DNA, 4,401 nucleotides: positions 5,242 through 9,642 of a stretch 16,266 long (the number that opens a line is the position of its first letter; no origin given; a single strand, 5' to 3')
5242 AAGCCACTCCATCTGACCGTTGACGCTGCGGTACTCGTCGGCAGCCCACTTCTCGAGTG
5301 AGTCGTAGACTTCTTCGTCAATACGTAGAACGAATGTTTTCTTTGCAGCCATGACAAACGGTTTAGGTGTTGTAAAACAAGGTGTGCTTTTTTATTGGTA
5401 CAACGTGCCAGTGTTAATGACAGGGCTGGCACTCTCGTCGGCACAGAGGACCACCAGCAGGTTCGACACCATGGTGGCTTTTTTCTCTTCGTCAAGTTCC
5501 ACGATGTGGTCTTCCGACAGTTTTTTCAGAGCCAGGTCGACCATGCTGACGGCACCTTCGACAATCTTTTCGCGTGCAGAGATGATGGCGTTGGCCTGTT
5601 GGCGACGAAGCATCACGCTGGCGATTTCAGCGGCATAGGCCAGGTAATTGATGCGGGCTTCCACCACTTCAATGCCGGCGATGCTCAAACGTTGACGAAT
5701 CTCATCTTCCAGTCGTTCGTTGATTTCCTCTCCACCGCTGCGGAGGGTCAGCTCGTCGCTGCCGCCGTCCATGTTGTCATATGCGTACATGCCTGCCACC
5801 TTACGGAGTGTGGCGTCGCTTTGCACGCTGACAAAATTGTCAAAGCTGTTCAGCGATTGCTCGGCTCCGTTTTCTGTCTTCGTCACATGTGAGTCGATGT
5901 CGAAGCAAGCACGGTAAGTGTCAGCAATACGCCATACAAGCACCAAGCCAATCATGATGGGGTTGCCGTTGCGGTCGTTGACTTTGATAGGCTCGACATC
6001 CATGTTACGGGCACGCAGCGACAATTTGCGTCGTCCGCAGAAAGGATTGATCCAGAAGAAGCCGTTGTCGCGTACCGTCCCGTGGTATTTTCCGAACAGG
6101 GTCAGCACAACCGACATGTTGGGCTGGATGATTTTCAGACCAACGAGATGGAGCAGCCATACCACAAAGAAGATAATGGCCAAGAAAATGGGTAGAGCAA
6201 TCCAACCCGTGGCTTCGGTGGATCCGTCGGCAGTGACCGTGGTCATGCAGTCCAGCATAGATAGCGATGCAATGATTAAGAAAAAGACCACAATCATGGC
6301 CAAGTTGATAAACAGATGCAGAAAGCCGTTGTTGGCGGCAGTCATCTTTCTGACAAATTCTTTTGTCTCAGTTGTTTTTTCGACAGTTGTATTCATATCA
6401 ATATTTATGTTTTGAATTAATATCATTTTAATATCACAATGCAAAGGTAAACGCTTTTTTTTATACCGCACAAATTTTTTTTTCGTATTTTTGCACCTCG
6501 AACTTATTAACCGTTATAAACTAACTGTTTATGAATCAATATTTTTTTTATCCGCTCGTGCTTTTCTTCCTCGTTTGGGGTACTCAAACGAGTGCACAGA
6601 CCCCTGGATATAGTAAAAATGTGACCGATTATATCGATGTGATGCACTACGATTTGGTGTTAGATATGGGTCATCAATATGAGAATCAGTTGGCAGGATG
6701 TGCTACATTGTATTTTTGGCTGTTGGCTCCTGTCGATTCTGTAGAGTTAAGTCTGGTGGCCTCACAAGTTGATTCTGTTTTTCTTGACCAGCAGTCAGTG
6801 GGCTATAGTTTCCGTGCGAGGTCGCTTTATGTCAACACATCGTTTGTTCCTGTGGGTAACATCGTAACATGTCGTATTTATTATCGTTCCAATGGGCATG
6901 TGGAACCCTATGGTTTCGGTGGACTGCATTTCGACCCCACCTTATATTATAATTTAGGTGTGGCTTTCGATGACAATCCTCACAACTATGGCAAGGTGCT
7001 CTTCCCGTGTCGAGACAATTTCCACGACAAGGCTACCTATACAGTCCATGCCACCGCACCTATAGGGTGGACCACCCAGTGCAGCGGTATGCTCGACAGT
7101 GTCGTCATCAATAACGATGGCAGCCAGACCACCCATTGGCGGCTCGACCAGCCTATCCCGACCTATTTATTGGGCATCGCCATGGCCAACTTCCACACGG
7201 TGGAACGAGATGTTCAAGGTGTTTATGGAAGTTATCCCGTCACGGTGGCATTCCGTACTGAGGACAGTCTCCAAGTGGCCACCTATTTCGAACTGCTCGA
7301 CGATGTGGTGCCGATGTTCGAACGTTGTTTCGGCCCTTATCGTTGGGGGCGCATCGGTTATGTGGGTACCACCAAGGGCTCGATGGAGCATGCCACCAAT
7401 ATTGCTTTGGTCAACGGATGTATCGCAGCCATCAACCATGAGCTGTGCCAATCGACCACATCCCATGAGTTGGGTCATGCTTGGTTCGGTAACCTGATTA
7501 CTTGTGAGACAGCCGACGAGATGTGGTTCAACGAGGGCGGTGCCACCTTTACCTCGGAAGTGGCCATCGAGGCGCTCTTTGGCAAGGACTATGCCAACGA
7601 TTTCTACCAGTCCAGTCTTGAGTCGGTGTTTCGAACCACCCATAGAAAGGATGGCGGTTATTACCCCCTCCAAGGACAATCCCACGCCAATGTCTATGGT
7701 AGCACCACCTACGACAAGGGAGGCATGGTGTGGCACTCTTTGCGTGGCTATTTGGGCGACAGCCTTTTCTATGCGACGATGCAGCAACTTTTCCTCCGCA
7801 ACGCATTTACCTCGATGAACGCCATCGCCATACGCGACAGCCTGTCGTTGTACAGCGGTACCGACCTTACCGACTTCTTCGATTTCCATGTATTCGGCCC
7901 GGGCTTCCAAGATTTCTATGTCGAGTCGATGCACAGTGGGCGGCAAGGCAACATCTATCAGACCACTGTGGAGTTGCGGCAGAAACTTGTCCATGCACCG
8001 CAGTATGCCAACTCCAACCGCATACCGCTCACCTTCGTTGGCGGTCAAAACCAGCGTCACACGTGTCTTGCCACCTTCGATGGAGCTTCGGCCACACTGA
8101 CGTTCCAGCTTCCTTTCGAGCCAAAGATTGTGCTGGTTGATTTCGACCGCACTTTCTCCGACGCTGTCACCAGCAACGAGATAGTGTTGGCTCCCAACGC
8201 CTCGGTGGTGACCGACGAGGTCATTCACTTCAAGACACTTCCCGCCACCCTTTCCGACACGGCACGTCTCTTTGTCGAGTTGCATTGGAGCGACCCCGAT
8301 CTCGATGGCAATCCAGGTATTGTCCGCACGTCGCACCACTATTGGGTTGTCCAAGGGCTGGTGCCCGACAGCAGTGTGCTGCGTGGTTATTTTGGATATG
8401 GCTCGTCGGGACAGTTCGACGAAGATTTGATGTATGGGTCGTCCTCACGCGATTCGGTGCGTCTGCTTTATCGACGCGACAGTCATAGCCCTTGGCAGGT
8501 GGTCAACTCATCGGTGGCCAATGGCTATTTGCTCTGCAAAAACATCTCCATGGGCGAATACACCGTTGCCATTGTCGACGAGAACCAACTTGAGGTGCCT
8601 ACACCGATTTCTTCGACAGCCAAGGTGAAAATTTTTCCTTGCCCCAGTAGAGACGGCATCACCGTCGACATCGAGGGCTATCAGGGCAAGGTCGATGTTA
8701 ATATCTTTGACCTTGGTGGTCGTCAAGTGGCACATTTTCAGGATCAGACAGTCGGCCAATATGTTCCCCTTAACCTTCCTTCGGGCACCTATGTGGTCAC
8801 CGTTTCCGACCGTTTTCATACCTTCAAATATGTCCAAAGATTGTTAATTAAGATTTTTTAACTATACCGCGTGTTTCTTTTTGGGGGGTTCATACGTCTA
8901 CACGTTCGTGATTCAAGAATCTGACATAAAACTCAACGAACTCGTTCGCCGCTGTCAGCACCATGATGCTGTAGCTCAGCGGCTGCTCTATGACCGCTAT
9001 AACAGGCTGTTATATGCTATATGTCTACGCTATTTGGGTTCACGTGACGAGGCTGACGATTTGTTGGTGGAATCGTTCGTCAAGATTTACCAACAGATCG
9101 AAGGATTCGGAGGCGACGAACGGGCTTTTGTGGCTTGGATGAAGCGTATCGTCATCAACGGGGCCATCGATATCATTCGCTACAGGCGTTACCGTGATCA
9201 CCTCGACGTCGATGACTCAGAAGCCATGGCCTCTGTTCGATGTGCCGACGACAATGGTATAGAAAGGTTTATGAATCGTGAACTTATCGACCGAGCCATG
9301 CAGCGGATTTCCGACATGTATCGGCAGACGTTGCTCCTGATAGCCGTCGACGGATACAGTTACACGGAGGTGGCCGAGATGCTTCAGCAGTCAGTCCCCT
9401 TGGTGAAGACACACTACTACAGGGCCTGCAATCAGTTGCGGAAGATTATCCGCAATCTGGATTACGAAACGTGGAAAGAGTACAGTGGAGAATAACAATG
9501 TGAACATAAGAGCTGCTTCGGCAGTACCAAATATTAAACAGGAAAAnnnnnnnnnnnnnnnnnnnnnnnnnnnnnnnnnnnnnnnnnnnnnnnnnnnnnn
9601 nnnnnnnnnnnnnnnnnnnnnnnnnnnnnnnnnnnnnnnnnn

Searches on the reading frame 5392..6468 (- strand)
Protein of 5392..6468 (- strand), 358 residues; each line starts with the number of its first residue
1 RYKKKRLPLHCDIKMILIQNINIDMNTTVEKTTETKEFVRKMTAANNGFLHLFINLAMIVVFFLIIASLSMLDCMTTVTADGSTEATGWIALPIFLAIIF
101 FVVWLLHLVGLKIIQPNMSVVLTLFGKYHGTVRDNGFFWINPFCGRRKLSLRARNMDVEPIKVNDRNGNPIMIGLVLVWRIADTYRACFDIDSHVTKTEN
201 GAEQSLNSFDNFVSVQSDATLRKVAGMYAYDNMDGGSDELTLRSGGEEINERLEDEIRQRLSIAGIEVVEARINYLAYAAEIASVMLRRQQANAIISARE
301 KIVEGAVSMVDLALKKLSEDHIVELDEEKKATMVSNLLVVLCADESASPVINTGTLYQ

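Call 62: search_protein_families(library=pfam, proteins=[window:5392-6468:-], max_evalue=0.0001)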
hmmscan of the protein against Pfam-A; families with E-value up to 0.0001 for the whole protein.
window:5392-6468:- (358 aa): 1 family
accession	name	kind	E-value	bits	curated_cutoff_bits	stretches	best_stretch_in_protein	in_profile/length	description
PF01145.31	Band_7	-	1.8e-21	77.4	23.6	1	113-302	2-171/176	SPFH domain / Band 7 family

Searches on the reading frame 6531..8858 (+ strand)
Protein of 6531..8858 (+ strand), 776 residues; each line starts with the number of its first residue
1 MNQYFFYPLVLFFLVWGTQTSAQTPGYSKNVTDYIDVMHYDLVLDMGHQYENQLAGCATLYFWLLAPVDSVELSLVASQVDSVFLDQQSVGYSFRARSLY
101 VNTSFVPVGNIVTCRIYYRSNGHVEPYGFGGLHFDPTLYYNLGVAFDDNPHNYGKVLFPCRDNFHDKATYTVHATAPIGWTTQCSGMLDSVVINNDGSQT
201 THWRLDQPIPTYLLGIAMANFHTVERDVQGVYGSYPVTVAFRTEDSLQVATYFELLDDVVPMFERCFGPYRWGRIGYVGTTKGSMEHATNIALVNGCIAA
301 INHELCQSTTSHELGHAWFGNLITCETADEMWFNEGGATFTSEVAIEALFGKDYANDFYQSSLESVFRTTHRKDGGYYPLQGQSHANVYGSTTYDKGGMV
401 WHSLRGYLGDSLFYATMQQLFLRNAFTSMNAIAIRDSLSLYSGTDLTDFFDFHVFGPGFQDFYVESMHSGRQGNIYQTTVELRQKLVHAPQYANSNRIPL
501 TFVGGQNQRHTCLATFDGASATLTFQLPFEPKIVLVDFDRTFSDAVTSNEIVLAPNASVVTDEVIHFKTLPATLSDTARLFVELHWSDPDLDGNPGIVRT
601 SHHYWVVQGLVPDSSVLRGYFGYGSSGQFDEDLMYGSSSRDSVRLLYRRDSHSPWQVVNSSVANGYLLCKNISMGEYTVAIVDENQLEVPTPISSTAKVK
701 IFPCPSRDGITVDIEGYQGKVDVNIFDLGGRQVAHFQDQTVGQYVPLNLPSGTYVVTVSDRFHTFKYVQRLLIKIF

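Call 3: search_protein_families(library=pfam, proteins=[window:6531-8858:+], max_evalue=1)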
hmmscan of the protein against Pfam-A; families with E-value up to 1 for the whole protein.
window:6531-8858:+ (776 aa): 5 families
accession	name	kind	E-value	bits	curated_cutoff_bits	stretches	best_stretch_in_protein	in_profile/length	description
PF01433.26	Peptidase_M1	-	2.1e-21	77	27.7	1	283-451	37-216/218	Peptidase family M1 domain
PF18962.6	Por_Secre_tail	-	1.6e-05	25.6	27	1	701-762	1-66/75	Secretion system C-terminal sorting domain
PF17900.6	Peptidase_M1_N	-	0.0023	18.5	25.8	1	157-213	130-186/186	Peptidase M1 N-terminal domain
PF17210.9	SdrD_B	-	0.061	13.9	29.7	0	720-760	26-66/112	SdrD B-like domain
PF02941.21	FeThRed_A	-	0.12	12.9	25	1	696-734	8-46/67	Ferredoxin thioredoxin reductase variable alpha chain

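Call 4: search_protein_families(library=ncbifam, proteins=[window:6531-8858:+], max_evalue=1)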
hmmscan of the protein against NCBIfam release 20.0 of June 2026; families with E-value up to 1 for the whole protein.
window:6531-8858:+ (776 aa): 6 families
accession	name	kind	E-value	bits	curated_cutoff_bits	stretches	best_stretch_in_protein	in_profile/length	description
TIGR02412.1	pepN_strep_liv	equivalog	1.7e-19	69.7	591.2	1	34-461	13-446/832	aminopeptidase N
TIGR02411.1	leuko_A4_hydro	equivalog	2e-15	56.5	761.7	1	155-438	136-417/600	leukotriene-A(4) hydrolase/aminopeptidase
TIGR04183.1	Por_Secre_tail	domain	2.2e-06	27.5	23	1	701-773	1-71/72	T9SS type A sorting domain-containing protein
NF038113.1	T9SSA_dep_M36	equivalog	2.2e-05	22.8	885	1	694-773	788-868/869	T9SS-dependent M36 family metallopeptidase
TIGR02414.1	pepN_proteo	equivalog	0.0025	16.1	718.2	1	303-491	282-468/868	aminopeptidase N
NF033876.2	flagella_HExxH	equivalog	0.056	12.9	205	1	306-341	129-163/384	flagellinolysin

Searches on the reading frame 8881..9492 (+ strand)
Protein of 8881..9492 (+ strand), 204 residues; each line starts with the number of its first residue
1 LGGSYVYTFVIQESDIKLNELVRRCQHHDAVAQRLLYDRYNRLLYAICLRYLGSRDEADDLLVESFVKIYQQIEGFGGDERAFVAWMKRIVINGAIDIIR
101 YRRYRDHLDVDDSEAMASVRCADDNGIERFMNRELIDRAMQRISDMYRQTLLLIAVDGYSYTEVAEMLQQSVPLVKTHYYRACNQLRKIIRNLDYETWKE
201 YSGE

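Call 3: search_protein_families(library=pfam, proteins=[window:8881-9492:+], max_evalue=1)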
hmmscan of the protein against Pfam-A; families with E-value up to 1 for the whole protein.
window:8881-9492:+ (204 aa): 7 families
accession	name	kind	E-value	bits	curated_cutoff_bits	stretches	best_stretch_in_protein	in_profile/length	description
PF04542.20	Sigma70_r2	-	4.2e-15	55.7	24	1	36-103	1-69/71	Sigma-70 region 2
PF08281.18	Sigma70_r4_2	-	2.6e-10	40.2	25.7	1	134-186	2-54/54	Sigma-70, region 4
PF22233.2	PhyR_sigma-like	-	0.00011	22.4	27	1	141-176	2-37/50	Response regulator PhyR, sigma-like domain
PF04545.22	Sigma70_r4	-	0.0043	17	24.1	1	139-188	1-50/50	Sigma-70, region 4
PF13443.12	HTH_26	-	0.0069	17.1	22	0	11-42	6-37/63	Cro/C1-type HTH DNA-binding domain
PF24264.1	DUF7465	-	0.074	13.3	27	1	71-117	7-52/54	Family of unknown function (DUF7465)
PF22652.1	DUF7006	-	0.083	13.5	27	1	163-199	9-45/112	Family of unknown function (DUF7006)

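Call 4: search_protein_families(library=ncbifam, proteins=[window:8881-9492:+], max_evalue=1)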
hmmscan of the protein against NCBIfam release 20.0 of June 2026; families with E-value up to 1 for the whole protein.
window:8881-9492:+ (204 aa): 100 families (the best 25 are shown)
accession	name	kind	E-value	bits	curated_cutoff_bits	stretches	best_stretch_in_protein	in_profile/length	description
NF004113.0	PRK05602.1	equivalog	1.5e-25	90.1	208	1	19-194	33-205/211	RNA polymerase sigma factor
NF008888.0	PRK11922.1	equivalog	2.8e-25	89.3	204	1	16-191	15-197/231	RNA polymerase sigma factor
NF007223.0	PRK09641.1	equivalog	2.4e-23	83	209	1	19-192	6-186/187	RNA polymerase sigma factor SigW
NF009171.0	PRK12518.1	equivalog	3.9e-23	82.3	208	1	15-191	11-185/191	RNA polymerase sigma factor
TIGR02948.1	SigW_bacill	equivalog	1.6e-22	80.5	243.1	1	19-193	6-187/187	RNA polymerase sigma factor SigW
TIGR02937.1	sigma70-ECF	superfamily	1.8e-21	76.5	42.9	1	33-189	3-164/165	sigma-70 family RNA polymerase sigma factor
TIGR02939.1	RpoE_Sigma70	equivalog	5.2e-21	75.5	236.15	1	19-193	8-189/190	RNA polymerase sigma factor RpoE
NF007225.0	PRK09643.1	equivalog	7.3e-21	74.8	190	1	19-197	15-189/204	RNA polymerase sigma factor SigM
TIGR02985.1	Sig70_bacteroi1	subfamily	7.9e-21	74.9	126.4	1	35-189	5-161/162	RNA polymerase sigma-70 factor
NF009167.0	PRK12514.1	equivalog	2.8e-20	73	265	1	18-190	7-178/180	RNA polymerase sigma factor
NF009190.0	PRK12538.1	equivalog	2e-19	70.2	303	1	19-194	51-223/233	RNA polymerase sigma factor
NF007222.0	PRK09640.1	equivalog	1e-18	67.5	194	1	18-192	13-184/188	RNA polymerase sigma factor SigX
NF009172.0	PRK12519.1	subfamily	2.4e-18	66.4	222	1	19-193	17-192/194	RNA polymerase sigma factor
NF009166.1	PRK12513.1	equivalog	4.3e-18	65.7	206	1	19-190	10-186/193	RNA polymerase sigma factor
TIGR02950.1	SigM_subfam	subfamily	5.2e-18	65.4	147.95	1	36-190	5-158/159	RNA polymerase sigma factor, SigM family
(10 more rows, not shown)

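Call 32: find_homologous_proteins(query=window:8908-9492:+, max_evalue=1e-10)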
Query window:8908-9492:+ (195 aa): 5 proteins with E <= 1e-10 among 152 candidates.
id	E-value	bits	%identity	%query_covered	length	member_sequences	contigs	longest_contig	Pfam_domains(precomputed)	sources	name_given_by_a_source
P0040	1.9e-123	427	99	100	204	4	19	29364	PF04542.21,PF08281.19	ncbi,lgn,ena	-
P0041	4.5e-122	423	98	100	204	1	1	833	PF04542.21,PF08281.19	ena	-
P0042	8.0e-95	334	99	78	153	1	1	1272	PF04542.21,PF08281.19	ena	-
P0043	5.6e-23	100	38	89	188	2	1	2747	PF04542.21,PF08281.19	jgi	jgi:RNA polymerase sigma-70 factor (ECF subfamily)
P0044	7.3e-17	80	33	93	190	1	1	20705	PF04545.23,PF04542.21,PF08281.19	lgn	-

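Call 45: find_homologous_proteins(query=A2, max_evalue=1e-15)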
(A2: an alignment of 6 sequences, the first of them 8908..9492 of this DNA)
Query A2 (6 sequences) (195 aa, profile of the alignment): 735 proteins with E <= 1e-15 among 2441 candidates; the best 120 are listed.
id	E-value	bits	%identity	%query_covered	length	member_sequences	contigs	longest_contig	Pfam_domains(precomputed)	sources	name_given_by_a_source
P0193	2.7e-76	274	29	90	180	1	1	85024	PF07638.18,PF04545.23,PF04542.21,PF08281.19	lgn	-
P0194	5.8e-73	263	31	90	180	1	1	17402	PF07638.18,PF04545.23,PF04542.21,PF08281.19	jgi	jgi:RNA polymerase sigma factor (sigma-70 family)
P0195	6.9e-73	262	29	90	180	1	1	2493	PF07638.18,PF04545.23,PF04542.21,PF08281.19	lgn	-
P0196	2.0e-72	261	28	88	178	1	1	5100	PF07638.18,PF04545.23,PF04542.21,PF08281.19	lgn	-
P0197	2.1e-72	261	29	90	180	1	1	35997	PF07638.18,PF04545.23,PF04542.21,PF08281.19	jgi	jgi:RNA polymerase sigma-70 factor (ECF subfamily)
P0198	9.1e-72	259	28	88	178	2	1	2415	PF07638.18,PF04545.23,PF04542.21,PF08281.19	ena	-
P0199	1.3e-71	258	31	88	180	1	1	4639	PF07638.18,PF04545.23,PF04542.21,PF08281.19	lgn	-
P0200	1.3e-71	258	29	90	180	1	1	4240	PF07638.18,PF04545.23,PF04542.21,PF08281.19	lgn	-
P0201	1.3e-71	258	32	88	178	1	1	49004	PF07638.18,PF04545.23,PF04542.21,PF08281.19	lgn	-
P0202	1.3e-71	258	28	89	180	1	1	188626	PF07638.18,PF04545.23,PF04542.21,PF08281.19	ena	-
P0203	1.4e-71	258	26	88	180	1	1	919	PF07638.18,PF04545.23,PF04542.21,PF08281.19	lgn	-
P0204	1.8e-71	258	32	88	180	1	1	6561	PF07638.18,PF04545.23,PF04542.21,PF08281.19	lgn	-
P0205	2.1e-71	258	30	88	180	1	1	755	PF07638.18,PF04545.23,PF04542.21,PF08281.19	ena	-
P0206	2.1e-71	258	30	88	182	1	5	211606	PF07638.18,PF04545.23,PF04542.21,PF08281.19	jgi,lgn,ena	-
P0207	2.2e-71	258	28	88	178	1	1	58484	PF07638.18,PF04545.23,PF04542.21,PF08281.19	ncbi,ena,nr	ncbi:MAG: sigma-70 family RNA polymerase sigma factor [Flavobacteriales bacterium]|nr:sigma-70 famil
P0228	1.5e-70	255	28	88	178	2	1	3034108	PF07638.18,PF04545.23,PF04542.21,PF08281.19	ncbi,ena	-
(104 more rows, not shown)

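Call 56: find_encoding_contigs(protein=P0228, flank=3000, max_places=1)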
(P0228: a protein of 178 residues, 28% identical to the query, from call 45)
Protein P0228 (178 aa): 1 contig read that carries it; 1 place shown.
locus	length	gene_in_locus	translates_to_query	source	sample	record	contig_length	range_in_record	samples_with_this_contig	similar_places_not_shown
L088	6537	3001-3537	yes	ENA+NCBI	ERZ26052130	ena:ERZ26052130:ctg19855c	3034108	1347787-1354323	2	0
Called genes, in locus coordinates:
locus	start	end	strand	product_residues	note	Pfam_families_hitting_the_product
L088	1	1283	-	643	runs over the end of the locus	PF13687:DUF4153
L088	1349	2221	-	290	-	PF00756:Esterase (weak), PF10503:Esterase_PHB, PF20434:BD-FAE (faint), PF02230:Abhydrolase_2 (faint), PF00561:Abhydrolase_1 (faint), PF03959:FSH1 (faint), PF00326:Peptidase_S9, PF12146:Hydrolase_4 (faint)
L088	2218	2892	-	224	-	PF00590:TP_methylase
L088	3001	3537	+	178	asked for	PF07638:Sigma70_ECF (weak), PF04542:Sigma70_r2, PF08281:Sigma70_r4_2, PF04545:Sigma70_r4 (weak)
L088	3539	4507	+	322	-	PF13585:CHU_C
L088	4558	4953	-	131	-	PF07813:LTXXQ (weak)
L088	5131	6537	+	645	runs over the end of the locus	PF13292:DXP_synthase_N, PF02779:Transket_pyr, PF02780:Transketolase_C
